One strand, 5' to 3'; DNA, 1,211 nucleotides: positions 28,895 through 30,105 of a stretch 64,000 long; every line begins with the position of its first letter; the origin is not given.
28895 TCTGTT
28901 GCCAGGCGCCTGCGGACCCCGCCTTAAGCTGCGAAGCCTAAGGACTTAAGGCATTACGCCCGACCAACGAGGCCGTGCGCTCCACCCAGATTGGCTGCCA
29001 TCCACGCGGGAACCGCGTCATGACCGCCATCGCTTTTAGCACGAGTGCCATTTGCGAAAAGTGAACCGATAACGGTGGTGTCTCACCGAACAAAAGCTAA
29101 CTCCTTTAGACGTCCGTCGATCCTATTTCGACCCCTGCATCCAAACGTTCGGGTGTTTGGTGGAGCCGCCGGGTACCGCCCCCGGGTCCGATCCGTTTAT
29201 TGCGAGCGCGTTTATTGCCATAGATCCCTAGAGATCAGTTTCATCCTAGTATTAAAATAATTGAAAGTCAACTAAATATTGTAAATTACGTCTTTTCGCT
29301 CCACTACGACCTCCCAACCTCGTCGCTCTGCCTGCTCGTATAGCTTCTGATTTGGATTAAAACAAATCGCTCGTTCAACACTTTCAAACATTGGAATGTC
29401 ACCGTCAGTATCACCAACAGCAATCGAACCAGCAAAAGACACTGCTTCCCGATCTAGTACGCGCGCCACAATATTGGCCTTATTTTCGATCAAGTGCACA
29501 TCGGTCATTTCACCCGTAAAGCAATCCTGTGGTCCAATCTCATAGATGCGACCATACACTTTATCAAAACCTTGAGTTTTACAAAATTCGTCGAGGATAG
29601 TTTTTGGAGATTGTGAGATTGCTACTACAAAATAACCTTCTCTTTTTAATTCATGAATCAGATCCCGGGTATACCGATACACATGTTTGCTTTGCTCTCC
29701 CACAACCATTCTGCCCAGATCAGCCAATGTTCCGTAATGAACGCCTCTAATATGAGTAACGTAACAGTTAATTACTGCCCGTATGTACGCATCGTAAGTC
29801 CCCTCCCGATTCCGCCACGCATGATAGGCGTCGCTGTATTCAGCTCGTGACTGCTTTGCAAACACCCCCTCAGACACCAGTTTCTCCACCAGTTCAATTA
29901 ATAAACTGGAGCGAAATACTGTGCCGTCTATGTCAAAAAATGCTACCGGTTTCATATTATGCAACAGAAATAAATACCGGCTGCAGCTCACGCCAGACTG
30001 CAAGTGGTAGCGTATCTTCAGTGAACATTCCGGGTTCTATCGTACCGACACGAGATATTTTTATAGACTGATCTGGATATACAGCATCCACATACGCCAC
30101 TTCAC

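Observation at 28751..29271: Candidate circularly permuted (two-piece) tmRNA gene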

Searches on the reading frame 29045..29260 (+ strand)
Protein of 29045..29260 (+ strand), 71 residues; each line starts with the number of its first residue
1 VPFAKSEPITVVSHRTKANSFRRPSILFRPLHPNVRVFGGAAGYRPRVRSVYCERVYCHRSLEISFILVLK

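Call 37: find_encoding_contigs(protein=window:29045-29260:+, flank=10000, max_places=4)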
Protein window:29045-29260:+ (71 aa): no gene with exactly this product is on record in the collection.

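Call 39: find_homologous_proteins(query=window:29045-29260:+, max_evalue=0.001)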
Query window:29045-29260:+ (71 aa): 27 proteins with E <= 0.001 among 28 candidates.
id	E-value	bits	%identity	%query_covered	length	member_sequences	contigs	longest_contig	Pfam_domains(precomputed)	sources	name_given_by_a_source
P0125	3.8e-19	86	78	76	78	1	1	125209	-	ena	-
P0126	2.3e-16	77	73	83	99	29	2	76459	-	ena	-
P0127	3.3e-16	76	73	83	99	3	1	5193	-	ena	-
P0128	3.7e-16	76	73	73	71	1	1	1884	-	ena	-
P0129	4.0e-16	76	71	83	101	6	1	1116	-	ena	-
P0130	8.4e-16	75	69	96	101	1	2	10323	-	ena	-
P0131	1.5e-15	74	73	83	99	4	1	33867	-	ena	-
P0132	1.6e-15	74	71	83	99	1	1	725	-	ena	-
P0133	1.7e-15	74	71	83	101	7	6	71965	-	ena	-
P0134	2.0e-15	74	75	76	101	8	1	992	-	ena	-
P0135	2.4e-15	74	68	89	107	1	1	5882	-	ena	-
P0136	2.5e-15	74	71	83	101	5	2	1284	-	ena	-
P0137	4.8e-15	73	69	96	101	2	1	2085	-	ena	-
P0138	5.1e-15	73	71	83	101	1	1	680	-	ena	-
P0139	7.1e-15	72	72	73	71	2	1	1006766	-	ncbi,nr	ncbi:hypothetical protein GCM10007385_11580 [Tateyamaria omphalii]|nr:hypothetical protein GCM100073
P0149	9.7e-5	40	88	35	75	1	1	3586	-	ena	-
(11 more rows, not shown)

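Call 40: find_encoding_contigs(protein=P0125, flank=6000, max_places=2)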
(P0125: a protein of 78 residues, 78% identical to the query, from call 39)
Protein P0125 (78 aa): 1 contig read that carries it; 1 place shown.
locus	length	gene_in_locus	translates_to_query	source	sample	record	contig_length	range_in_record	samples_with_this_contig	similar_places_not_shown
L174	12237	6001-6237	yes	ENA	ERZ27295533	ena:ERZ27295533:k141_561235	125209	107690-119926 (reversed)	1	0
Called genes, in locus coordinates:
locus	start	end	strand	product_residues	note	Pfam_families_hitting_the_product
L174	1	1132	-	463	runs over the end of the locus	PF00206:Lyase_1, PF10415:FumaraseC_C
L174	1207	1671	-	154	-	PF04386:SspB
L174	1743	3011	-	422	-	PF02417:Chromate_transp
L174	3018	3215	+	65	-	-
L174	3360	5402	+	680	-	PF05378:Hydant_A_N, PF13941:MutL (faint), PF01968:Hydantoinase_A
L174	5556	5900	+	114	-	-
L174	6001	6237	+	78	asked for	-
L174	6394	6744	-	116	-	PF14248:DUF4345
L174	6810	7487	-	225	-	-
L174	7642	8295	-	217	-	-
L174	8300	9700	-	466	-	PF05694:SBP56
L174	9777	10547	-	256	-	PF00392:GntR, PF07729:FCD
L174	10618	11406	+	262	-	PF09948:PpoB2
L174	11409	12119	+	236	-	PF07040:DUF1326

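Call 41: find_encoding_contigs(protein=P0149, flank=6000, max_places=2)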
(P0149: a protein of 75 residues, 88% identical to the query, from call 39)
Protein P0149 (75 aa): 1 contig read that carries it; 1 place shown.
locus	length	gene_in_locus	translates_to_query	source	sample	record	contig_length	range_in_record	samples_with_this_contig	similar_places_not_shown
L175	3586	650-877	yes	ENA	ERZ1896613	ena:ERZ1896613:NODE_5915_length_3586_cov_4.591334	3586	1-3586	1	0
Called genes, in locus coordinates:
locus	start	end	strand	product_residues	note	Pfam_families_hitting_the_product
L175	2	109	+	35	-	?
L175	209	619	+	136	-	-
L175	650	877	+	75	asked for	-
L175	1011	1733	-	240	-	PF00392:GntR, PF07729:FCD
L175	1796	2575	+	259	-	PF09948:PpoB2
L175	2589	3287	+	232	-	PF07040:DUF1326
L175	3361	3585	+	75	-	?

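Call 62: find_encoding_contigs(protein=P0139, flank=3000, max_places=2)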
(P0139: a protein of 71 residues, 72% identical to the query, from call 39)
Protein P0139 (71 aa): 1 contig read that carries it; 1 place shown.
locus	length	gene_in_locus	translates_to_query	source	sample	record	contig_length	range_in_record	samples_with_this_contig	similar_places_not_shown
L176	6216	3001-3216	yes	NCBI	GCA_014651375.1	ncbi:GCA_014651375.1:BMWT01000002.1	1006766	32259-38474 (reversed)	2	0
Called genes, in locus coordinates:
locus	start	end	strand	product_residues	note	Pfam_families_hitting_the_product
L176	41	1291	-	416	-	PF02417:Chromate_transp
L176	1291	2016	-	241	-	PF00581:Rhodanese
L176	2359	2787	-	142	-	PF07366:SnoaL (weak), PF12680:SnoaL_2 (weak)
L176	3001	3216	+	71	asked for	-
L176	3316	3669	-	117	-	PF14248:DUF4345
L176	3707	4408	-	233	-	PF01553:Acyltransferase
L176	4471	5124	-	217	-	-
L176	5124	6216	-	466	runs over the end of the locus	PF05694:SBP56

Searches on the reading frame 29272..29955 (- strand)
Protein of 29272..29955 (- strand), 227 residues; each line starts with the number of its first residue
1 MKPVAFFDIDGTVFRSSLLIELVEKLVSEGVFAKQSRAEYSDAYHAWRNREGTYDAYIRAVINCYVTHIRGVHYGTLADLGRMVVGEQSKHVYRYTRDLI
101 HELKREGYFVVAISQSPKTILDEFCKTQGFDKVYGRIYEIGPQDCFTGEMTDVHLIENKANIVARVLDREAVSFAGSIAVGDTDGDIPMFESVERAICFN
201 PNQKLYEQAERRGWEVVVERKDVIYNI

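Call 23: find_homologous_proteins(query=window:29272-29955:-, max_evalue=1e-40)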
Query window:29272-29955:- (227 aa): 4497 proteins with E <= 1e-40 among 5069 candidates; the best 120 are listed.
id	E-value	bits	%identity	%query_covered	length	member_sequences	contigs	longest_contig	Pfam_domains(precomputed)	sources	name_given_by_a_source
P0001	2.2e-149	513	100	100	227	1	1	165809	PF00702.33,PF12710.14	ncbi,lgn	-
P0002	1.5e-129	448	88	100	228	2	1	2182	PF00702.33,PF08282.19,PF12710.14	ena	-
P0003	3.0e-123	428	82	99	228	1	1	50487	PF00702.33,PF12710.14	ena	-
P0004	4.1e-111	388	74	100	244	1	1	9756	PF00702.33,PF12710.14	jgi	-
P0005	1.7e-110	386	73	100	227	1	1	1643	PF00702.33,PF12710.14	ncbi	-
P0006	3.5e-110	385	76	100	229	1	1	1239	PF00702.33,PF08282.19,PF12710.14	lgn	-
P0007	4.0e-110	385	75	100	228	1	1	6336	PF00702.33,PF12710.14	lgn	-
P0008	4.6e-110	385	74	100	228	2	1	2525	PF00702.33,PF12710.14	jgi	jgi:HAD superfamily hydrolase (TIGR01490 family)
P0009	1.2e-108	380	73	100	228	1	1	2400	PF00702.33,PF12710.14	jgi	jgi:HAD superfamily hydrolase (TIGR01490 family)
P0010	1.5e-108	380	75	100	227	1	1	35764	PF13419.13,PF00702.33,PF12710.14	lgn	-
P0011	2.4e-108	379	73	100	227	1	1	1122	PF00702.33,PF12710.14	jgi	jgi:HAD superfamily hydrolase (TIGR01490 family)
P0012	2.6e-108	379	73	100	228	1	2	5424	PF00702.33,PF12710.14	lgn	-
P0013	2.9e-108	379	72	100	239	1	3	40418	PF00702.33,PF12710.14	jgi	jgi:HAD superfamily hydrolase (TIGR01490 family)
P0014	6.5e-108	378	74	100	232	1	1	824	PF00702.33,PF12710.14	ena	-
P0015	6.8e-108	377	74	100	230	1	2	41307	PF00702.33,PF12710.14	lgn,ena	-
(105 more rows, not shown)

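Call 24: find_encoding_contigs(protein=P0001, flank=10000, max_places=4)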
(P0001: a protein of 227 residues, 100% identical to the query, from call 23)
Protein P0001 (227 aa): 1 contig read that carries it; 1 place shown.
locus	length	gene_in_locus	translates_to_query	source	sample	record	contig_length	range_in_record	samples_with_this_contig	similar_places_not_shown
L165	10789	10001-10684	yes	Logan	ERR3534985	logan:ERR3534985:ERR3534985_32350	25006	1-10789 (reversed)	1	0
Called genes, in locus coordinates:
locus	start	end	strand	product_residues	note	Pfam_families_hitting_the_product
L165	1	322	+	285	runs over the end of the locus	-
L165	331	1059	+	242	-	PF03104:DNA_pol_B_exo1 (weak), PF10108:DNA_pol_B_exo2, PF13482:RNase_H_2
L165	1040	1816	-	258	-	PF00535:Glycos_transf_2, PF10111:Glyco_tranf_2_2 (weak), PF13641:Glyco_tranf_2_3 (weak)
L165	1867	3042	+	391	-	-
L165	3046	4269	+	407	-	PF00232:Glyco_hydro_1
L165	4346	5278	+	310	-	-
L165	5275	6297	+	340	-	PF00331:Glyco_hydro_10 (weak), PF02449:Glyco_hydro_42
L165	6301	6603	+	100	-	-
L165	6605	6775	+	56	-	-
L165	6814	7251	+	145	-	-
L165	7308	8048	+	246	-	PF04087:DUF389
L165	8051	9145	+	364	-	-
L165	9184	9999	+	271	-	-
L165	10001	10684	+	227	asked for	PF00702:Hydrolase, PF12710:HAD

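Call 25: find_encoding_contigs(protein=P0002, flank=10000, max_places=4)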
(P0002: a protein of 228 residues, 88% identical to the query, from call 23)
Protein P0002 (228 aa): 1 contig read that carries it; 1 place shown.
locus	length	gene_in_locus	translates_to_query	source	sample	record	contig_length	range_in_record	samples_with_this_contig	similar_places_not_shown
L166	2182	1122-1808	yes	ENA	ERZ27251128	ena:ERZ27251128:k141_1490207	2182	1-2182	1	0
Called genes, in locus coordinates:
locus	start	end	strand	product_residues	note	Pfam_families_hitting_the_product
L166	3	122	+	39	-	?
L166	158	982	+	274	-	-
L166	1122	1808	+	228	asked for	PF00702:Hydrolase, PF08282:Hydrolase_3 (faint), PF12710:HAD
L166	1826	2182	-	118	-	?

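Call 26: find_encoding_contigs(protein=P0003, flank=10000, max_places=4)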
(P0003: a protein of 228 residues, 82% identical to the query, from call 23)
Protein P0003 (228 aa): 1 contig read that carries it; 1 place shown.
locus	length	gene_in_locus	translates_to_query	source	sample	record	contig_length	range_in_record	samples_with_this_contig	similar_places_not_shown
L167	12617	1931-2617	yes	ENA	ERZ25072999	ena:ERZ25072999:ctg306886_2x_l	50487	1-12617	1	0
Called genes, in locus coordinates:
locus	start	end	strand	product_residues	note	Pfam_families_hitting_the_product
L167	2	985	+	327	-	?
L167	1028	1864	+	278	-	-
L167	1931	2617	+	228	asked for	PF00702:Hydrolase, PF12710:HAD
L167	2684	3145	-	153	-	PF14501:HATPase_c_5 (weak), PF02518:HATPase_c, PF13589:HATPase_c_3 (weak)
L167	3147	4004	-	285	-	PF13492:GAF_3 (faint), PF13185:GAF_2 (weak)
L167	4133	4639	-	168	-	-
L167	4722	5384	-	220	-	-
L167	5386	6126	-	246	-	PF01209:Ubie_methyltran (weak), PF13489:Methyltransf_23, PF08003:Methyltransf_9 (weak), PF07021:MetW (weak), PF13847:Methyltransf_31, PF08241:Methyltransf_11, PF08242:Methyltransf_12, PF13649:Methyltransf_25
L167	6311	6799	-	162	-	-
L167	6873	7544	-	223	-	PF00072:Response_reg, PF00486:Trans_reg_C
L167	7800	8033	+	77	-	PF04024:PspC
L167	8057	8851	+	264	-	PF00730:HhH-GPD, PF00633:HHH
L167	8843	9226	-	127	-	-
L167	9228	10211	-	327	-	PF07690:MFS_1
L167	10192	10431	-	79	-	-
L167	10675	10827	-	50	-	-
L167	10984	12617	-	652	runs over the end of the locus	PF00753:Lactamase_B, PF23023:Anti-Pycsar_Apyc1 (faint), PF12706:Lactamase_B_2, PF22505:RNase_J_b_CASP, PF17770:RNase_J_C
